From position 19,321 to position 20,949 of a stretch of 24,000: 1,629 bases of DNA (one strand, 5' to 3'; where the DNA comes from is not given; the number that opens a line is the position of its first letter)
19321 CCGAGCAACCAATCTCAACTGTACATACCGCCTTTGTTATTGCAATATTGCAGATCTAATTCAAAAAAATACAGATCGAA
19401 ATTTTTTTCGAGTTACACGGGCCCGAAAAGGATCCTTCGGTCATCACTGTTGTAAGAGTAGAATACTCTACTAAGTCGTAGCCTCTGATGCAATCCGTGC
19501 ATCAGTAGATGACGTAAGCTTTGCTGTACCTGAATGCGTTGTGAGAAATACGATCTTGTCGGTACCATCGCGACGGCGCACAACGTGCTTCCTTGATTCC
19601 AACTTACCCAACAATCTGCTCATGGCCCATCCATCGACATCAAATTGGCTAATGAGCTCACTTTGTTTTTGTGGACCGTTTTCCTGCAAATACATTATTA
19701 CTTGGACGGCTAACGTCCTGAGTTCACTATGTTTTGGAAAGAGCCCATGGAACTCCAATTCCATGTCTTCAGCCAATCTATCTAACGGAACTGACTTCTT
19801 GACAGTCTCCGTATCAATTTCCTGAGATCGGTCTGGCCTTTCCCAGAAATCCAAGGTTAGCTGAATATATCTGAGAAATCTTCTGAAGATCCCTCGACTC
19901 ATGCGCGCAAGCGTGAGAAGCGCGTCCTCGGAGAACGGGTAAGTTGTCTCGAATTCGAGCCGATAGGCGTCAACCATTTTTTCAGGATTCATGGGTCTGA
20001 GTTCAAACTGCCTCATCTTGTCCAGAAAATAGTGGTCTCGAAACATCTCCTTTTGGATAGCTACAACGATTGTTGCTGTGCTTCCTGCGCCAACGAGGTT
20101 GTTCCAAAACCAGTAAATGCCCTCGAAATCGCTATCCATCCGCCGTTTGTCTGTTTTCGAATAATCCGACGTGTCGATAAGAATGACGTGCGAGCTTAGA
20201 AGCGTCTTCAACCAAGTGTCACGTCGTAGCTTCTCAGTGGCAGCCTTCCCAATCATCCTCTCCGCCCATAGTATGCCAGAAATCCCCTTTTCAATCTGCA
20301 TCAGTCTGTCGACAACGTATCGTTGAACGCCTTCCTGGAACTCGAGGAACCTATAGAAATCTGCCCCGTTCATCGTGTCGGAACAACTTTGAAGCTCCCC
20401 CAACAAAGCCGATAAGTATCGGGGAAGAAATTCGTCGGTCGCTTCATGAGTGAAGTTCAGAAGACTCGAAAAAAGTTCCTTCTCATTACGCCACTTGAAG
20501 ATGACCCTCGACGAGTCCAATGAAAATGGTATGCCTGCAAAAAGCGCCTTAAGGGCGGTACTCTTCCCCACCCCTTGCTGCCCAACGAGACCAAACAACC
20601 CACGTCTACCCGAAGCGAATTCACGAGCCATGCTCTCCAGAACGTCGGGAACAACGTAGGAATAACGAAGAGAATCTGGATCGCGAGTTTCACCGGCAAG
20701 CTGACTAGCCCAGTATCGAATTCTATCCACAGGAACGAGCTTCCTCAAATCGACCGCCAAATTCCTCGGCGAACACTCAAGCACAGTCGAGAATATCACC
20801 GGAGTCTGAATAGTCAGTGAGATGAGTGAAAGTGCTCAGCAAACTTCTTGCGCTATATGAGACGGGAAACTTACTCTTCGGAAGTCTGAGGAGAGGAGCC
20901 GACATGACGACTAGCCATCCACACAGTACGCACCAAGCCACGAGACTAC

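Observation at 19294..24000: Low-G+C island with an uncharacterised three-gene module (AAA+-wHTH ATPase, small ORF, giant helical protein)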

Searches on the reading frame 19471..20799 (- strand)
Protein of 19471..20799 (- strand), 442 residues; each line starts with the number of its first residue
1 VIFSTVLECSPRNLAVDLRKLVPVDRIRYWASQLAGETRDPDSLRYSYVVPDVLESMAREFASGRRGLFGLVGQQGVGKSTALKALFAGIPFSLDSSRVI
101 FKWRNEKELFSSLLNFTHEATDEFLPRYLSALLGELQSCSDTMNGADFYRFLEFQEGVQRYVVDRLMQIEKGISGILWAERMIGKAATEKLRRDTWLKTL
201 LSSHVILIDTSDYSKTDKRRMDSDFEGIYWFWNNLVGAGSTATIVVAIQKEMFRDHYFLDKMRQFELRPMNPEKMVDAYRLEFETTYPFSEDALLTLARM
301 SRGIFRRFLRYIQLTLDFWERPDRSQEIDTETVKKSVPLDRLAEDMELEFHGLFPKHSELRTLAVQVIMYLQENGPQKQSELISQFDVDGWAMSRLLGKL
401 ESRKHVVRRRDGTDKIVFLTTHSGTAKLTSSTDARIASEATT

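Call 8: search_protein_families(library=pfam, proteins=[window:19471-20799:-], max_evalue=1)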
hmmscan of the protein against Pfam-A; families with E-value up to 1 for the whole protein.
window:19471-20799:- (442 aa): 15 families
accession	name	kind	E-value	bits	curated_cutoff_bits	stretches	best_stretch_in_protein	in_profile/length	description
PF12802.13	MarR_2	-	1.1e-06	29.2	27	1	364-415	7-59/61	MarR family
PF01047.28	MarR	-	0.00077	19.7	24.6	1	367-415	8-56/59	MarR family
PF16193.11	AAA_assoc_2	-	0.0018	18.9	34.3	1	287-345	5-63/81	AAA C-terminal domain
PF13191.12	AAA_16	-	0.0051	17.8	32.6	1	55-109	13-63/167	AAA ATPase domain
PF13304.12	AAA_21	-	0.013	16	27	1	69-110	2-49/304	AAA domain, putative AbiEii toxin, Type IV TA system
PF24034.1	DUF7343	-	0.03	14.6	27.6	1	366-419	7-61/62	Domain of unknown function (DUF7343)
PF25213.1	HVO_A0261_N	-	0.035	14.4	35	1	366-413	15-60/86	HVO_A0261 N-terminal domain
PF13401.12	AAA_22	-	0.054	14.2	27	1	66-95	5-33/130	AAA domain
PF13671.12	AAA_33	-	0.056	14.2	27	0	70-105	3-39/143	AAA domain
PF13476.12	AAA_23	-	0.057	14.5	27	1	65-88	18-41/201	AAA domain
PF25199.1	nSTAND_NTPase5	-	0.066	13.5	34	1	50-94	25-67/145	Novel STAND NTPase 5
PF13463.12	HTH_27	-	0.077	13.7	22.2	1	362-415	3-57/68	Winged helix DNA-binding domain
PF13604.12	AAA_30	-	0.095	12.9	27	1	56-86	8-38/191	AAA domain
PF13555.12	AAA_29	-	0.099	12.8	27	1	64-86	20-42/61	P-loop containing region of AAA domain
PF00005.33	ABC_tran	-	0.12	13.4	25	1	68-88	13-33/137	ABC transporter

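Call 9: search_protein_families(library=padloc, proteins=[window:19471-20799:-], max_evalue=1)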
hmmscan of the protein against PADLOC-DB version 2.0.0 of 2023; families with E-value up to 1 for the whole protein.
window:19471-20799:- (442 aa): 2 families
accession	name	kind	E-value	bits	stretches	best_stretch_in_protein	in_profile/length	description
PDLC02980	AriA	-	0.0038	15.2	1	69-106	2-45/304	-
PDLC02979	AriA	-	0.044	11.6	1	71-107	28-68/373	-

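Call 12: search_protein_families(library=ncbifam, proteins=[window:19471-20799:-], max_evalue=1)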
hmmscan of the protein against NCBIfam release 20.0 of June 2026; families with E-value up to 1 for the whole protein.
window:19471-20799:- (442 aa): 8 families
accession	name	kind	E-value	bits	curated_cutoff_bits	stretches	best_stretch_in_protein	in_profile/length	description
NF007753.1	PRK10434.1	equivalog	0.0061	16.2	350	1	366-412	9-55/253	glucitol operon DNA-binding transcriptional repressor SrlR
NF041230.1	BagL_FevM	exception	0.0088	16.1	230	1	364-432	42-112/145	MarR family transcriptional regulator BagL/FevM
NF006743.0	PRK09270.1-2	equivalog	0.015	14.3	227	1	51-89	13-51/217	nucleoside/nucleotide kinase family protein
NF040482.1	auto_BafA_Cterm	equivalog_domain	0.03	12.7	700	1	197-349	256-403/643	BafA family autotransporter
NF033788.1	HTH_metalloreg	subfamily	0.062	13.1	55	1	365-417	14-66/77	metalloregulator ArsR/SmtB family transcription factor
NF045593.1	bilirub_TF_BilQ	equivalog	0.081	12.6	125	1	367-419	35-87/135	bilirubin utilization transcriptional regulator BilQ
NF000355.4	ribo_prot_ABC_F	equivalog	0.095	11.5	380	1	68-90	30-52/499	ribosomal protection-like ABC-F family protein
TIGR02324.1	CP_lyasePhnL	equivalog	0.12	11.8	256.3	1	68-102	36-68/224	phosphonate C-P lyase system protein PhnL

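Call 29: find_homologous_proteins(query=window:19471-20799:-)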
Query window:19471-20799:- (442 aa): 266 proteins with E <= 0.001 among 8000 candidates; the best 120 are listed.
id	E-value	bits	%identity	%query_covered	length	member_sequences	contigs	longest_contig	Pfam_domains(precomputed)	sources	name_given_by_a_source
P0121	1.9e-292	988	100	100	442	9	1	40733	PF12802.14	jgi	-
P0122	4.0e-173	595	86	72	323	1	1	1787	PF12802.14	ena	-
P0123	2.3e-165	569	63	92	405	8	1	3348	PF12802.14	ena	-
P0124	2.5e-163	562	64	90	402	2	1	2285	-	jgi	-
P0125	2.2e-162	559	64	90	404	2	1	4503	PF01047.29,PF12802.14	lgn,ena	-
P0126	8.3e-158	544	62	90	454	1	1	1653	PF01047.29,PF12802.14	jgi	jgi:hypothetical protein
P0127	1.0e-156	540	63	90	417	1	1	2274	PF12802.14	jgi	jgi:hypothetical protein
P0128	1.4e-153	530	61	91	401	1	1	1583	PF01047.29,PF12802.14,PF24034.2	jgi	jgi:GTPase SAR1 family protein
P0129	3.1e-145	503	58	92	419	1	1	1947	PF01047.29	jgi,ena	-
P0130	3.3e-144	499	58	91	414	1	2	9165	PF01047.29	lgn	-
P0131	5.4e-139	482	57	90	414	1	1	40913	PF01047.29,PF12802.14,PF24034.2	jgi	jgi:predicted transcriptional regulator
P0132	7.2e-139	482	59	89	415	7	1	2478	PF01047.29,PF12802.14,PF24034.2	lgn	-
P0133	2.0e-119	418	63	68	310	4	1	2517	-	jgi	jgi:hypothetical protein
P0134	5.6e-115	403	60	72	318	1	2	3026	PF01047.29,PF12802.14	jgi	jgi:hypothetical protein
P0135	2.9e-114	401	50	90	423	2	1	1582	PF01047.29,PF12802.14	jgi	jgi:hypothetical protein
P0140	8.5e-104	366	46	90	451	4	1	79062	PF01047.29,PF12802.14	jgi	jgi:hypothetical protein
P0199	3.2e-93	331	46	89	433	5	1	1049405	PF01047.29,PF12802.14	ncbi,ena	-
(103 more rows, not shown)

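Call 30: find_encoding_contigs(protein=P0131, flank=6000, max_places=1)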
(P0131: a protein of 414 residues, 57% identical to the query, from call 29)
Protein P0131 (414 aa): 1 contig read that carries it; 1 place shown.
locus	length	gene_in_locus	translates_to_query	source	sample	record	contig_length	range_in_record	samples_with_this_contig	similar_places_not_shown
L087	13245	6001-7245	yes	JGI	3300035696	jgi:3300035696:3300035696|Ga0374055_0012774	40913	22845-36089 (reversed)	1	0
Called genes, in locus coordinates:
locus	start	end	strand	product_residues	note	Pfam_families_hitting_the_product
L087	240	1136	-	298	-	PF00892:EamA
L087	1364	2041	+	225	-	-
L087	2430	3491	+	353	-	PF00296:Bac_luciferase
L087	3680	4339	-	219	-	PF00881:Nitroreductase, PF14512:TM1586_NiRdase (faint)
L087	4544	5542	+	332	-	PF01047:MarR, PF12802:MarR_2, PF13302:Acetyltransf_3 (weak), PF00583:Acetyltransf_1, PF13673:Acetyltransf_10, PF13508:Acetyltransf_7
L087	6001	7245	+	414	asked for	PF01047:MarR, PF12802:MarR_2 (weak), PF24034:DUF7343 (weak)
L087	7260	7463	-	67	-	-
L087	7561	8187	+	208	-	PF01810:LysE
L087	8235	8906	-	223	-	PF13240:Zn_Ribbon_1 (faint)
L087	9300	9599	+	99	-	PF01541:GIY-YIG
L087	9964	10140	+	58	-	-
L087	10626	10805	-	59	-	-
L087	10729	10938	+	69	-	PF13240:Zn_Ribbon_1 (weak)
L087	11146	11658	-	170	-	-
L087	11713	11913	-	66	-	-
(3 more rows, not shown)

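Call 31: find_encoding_contigs(protein=P0199, flank=6000, max_places=1)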
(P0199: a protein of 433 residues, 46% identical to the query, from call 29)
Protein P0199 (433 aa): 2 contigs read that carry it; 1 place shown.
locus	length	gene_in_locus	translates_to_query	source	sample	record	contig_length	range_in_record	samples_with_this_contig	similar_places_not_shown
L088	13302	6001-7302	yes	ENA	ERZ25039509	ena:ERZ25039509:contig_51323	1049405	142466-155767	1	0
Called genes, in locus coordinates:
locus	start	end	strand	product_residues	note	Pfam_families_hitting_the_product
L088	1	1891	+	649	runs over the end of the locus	-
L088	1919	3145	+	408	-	PF13439:Glyco_transf_4 (faint), PF13579:Glyco_trans_4_4 (faint), PF20706:GT4-conflict, PF00534:Glycos_transf_1, PF13692:Glyco_trans_1_4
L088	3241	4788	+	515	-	PF01943:Polysacc_synt, PF13440:Polysacc_synt_3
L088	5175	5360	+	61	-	-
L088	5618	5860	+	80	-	-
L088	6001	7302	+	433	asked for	PF01047:MarR, PF12802:MarR_2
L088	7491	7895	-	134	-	PF01850:PIN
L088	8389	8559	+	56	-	-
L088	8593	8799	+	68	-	-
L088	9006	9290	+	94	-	PF04014:MazE_antitoxin (weak)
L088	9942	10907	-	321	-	PF00535:Glycos_transf_2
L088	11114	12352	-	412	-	PF01882:DUF58 (weak)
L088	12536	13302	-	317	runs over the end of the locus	PF00493:MCM (weak), PF05496:RuvB_N (weak), PF20030:bpMoxR, PF01078:Mg_chelatase (faint), PF00004:AAA (weak), PF07726:AAA_3, PF07728:AAA_5, PF17863:AAA_lid_2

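Call 32: find_encoding_contigs(protein=P0140, flank=6000, max_places=1)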
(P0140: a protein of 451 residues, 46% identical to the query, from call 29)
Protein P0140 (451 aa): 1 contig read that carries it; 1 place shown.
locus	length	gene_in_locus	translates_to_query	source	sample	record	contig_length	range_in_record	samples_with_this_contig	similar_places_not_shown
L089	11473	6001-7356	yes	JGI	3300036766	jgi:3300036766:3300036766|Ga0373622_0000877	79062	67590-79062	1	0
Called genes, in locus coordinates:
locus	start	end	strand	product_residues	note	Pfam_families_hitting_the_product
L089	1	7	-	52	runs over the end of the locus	-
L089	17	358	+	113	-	PF00923:TAL_FSA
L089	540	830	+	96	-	-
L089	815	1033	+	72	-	PF10049:DUF2283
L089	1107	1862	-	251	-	PF00483:NTP_transferase, PF12804:NTP_transf_3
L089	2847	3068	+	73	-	PF18929:DUF5678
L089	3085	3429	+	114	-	PF13650:Asp_protease_2, PF13975:gag-asp_proteas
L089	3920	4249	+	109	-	-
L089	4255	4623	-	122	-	-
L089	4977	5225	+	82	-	-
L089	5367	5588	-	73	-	-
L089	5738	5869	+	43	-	-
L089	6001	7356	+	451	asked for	PF01047:MarR (weak), PF12802:MarR_2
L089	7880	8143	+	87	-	PF00923:TAL_FSA (weak)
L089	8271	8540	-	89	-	-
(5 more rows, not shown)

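Call 34: search_solved_structures(query=A2, max_evalue=1, show_alignments=1)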
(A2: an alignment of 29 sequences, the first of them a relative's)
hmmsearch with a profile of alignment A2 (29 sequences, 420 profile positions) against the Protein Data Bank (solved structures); distinct sequences matched with E-value up to 1: 88 (the best 60 are shown).
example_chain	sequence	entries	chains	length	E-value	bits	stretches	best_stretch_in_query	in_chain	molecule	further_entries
5hli_A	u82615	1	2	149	2.8e-06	29.8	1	361-414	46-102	MarR family transcriptional regulator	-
5hlg_A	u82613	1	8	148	3.8e-06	29.3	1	361-414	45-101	MarR family transcriptional regulator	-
4hbl_A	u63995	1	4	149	4.3e-06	29.2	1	361-414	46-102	Transcriptional regulator, MarR family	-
5hlh_A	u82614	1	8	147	4.4e-06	29.1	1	361-414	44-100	MarR family transcriptional regulator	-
3bdd_A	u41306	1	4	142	8.2e-05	25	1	344-406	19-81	Regulatory protein MarR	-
1s3j_A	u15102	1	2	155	0.00012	24.4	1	334-411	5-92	YusO protein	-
3ozx_A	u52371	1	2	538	0.00016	24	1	58-151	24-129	RNase L inhibitor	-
3j15_B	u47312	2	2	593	0.00024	23.4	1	57-179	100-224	ABC transporter ATP-binding protein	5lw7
6tmf_d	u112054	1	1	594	0.00024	23.4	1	58-151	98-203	ATPase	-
3bk7_A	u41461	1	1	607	0.00025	23.3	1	57-179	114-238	ABC transporter ATP-binding protein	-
1yqt_A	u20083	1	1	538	0.00077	21.7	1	57-171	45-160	RNase l inhibitor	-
5yv5_A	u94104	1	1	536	0.00094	21.5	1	57-171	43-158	ATPase RIL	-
3bpv_A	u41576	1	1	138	0.001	21.3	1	356-407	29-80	Transcriptional regulator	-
3bpx_A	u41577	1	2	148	0.0012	21.1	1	356-407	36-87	Transcriptional regulator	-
9qdr_A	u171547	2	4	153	0.0015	20.8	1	360-413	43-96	MarR family transcriptional regulator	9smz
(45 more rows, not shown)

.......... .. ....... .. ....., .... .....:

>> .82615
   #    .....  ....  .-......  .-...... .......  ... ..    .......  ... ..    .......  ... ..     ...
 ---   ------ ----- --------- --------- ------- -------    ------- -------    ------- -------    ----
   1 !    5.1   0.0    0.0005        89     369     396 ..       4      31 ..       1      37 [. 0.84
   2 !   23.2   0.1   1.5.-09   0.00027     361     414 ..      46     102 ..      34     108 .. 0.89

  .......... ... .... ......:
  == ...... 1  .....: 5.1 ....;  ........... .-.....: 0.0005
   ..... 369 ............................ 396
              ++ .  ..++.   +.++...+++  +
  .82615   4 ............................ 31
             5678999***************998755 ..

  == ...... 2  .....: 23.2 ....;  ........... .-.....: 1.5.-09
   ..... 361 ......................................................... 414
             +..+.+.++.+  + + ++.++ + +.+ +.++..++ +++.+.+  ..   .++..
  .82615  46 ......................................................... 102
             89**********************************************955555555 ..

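Call 65: predict_structure(alignment_id=A2)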
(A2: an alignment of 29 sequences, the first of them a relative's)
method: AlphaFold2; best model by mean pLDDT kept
length: 442 residues; sequences in the alignment: 29
mean_pLDDT: 85.9   pTM: 0.82
mean pLDDT of the five models: 85.9, 84.5, 83.9, 83.6, 83.4
residues with pLDDT >= 90: 284; 70-90: 98; 50-70: 27; < 50: 33
segments of 3 or more residues with pLDDT < 50: 1-15, 424-427, 429-442
pLDDT, mean of each block of 10 residues (from residue 1): 36 51 91 70 82 91 88 92 92 84 94 91 93 94 94 91 71 83 96 96 95 82 91 94 93 76 92 94 94 97 93 96 91 95 87 78 94 95 97 95 93 95 52 41 36
secondary structure, 60 per line:
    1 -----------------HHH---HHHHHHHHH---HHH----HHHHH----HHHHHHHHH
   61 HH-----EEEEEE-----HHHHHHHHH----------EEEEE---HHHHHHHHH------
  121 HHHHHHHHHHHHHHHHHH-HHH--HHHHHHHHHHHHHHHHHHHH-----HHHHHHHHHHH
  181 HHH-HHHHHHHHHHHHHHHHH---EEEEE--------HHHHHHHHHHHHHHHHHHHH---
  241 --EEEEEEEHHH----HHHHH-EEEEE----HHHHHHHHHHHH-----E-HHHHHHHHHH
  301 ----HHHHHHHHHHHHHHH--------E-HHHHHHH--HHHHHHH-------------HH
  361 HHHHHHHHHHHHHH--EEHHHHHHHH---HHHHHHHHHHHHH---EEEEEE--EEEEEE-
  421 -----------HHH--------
elements in order: H24-32 H43-47 H52-62 E68-73 H79-87 E98-102 H106-114 H121-138 H145-164 H170-183 H185-201 E205-209 H218-237 E243-249 H257-261 E263-267 H272-283 H291-300 H305-319 H330-336 H339-345 H359-374 H379-386 H390-402 E406-411 E414-419

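Call 68: fold_search(model_id=the predicted structure, library=pdb)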
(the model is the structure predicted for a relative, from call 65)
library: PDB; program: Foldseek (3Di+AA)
matches with E <= 10: 1509; with E <= 0.001: 98
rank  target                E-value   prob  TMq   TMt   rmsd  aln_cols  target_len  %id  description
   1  7jk5_A                1.9e-06  1.00  0.36  0.40  18.7       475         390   10  Structure of Drosophila ORC bound to DNA (released 2020-09-09)
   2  7jk6_A                4.6e-06  1.00  0.36  0.41  13.8       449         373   14  Structure of Drosophila ORC in the active conformation (released 2020-09-09)
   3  7jgr_G                5.8e-06  1.00  0.34  0.39  14.6       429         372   15  Structure of Drosophila ORC bound to DNA (84 bp) and Cdc6 (released 2020-09-09)
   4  7jgr_A                8.6e-06  1.00  0.34  0.37  18.2       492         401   12  Structure of Drosophila ORC bound to DNA (84 bp) and Cdc6 (released 2020-09-09)
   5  7jpo_A                1.2e-05  1.00  0.36  0.44  13.8       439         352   12  ORC-O1AAA: Human Origin Recognition Complex (ORC) with dynamic/unresolved ORC2 WH (released 2020-09-02)
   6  8uii_C                1.3e-05  1.00  0.30  0.38  12.9       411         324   12  Cryo-EM map of human clamp-clamp loader ATAD5-RFC-closed PCNA complex in intermediate state 1 (released 2024-05-29)
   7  1in4                  1.7e-05  1.00  0.32  0.44  10.8       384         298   11  THERMOTOGA MARITIMA RUVB HOLLIDAY JUNCTION BRANCH MIGRATION MOTOR (released 2001-08-08)
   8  1z6t_B                3.0e-05  1.00  0.30  0.24  20.3       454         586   12  Structure of the apoptotic protease-activating factor 1 bound to ADP (released 2005-04-19)
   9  8thb_C                3.3e-05  1.00  0.35  0.46  12.7       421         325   12  Structure of the Saccharomyces cerevisiae PCNA clamp unloader Elg1-RFC complex (released 2024-05-22)
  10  8dr4_C                3.3e-05  1.00  0.31  0.40  11.6       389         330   11  Open state of RFC:PCNA bound to a 3' ss/dsDNA junction (DNA2) without NTD (released 2022-08-17)
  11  7tib_C                3.8e-05  1.00  0.36  0.45  11.0       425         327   12  Structure of the yeast clamp loader (Replication Factor C RFC) bound to the open sliding clamp (Proliferating Cell Nuc (released 2022-02-16)
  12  1in8                  4.0e-05  1.00  0.31  0.44  10.8       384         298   11  THERMOTOGA MARITIMA RUVB T158V (released 2001-08-08)
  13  8ui7_C                4.0e-05  1.00  0.32  0.39  12.9       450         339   12  Cryo-EM map of human clmap-clamp loader ATAD5-RFC-gapped PCNA complex in intermediate state 3 (released 2024-05-29)
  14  8efv_C                4.4e-05  1.00  0.32  0.44  11.4       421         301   14  Structure of single homo-hexameric Holliday junction ATP-dependent DNA helicase RuvB motor (released 2023-05-10)
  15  8zwo_C                4.4e-05  1.00  0.33  0.44  10.8       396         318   11  Structure of CTF18-PCNA with ATP (released 2025-06-18)
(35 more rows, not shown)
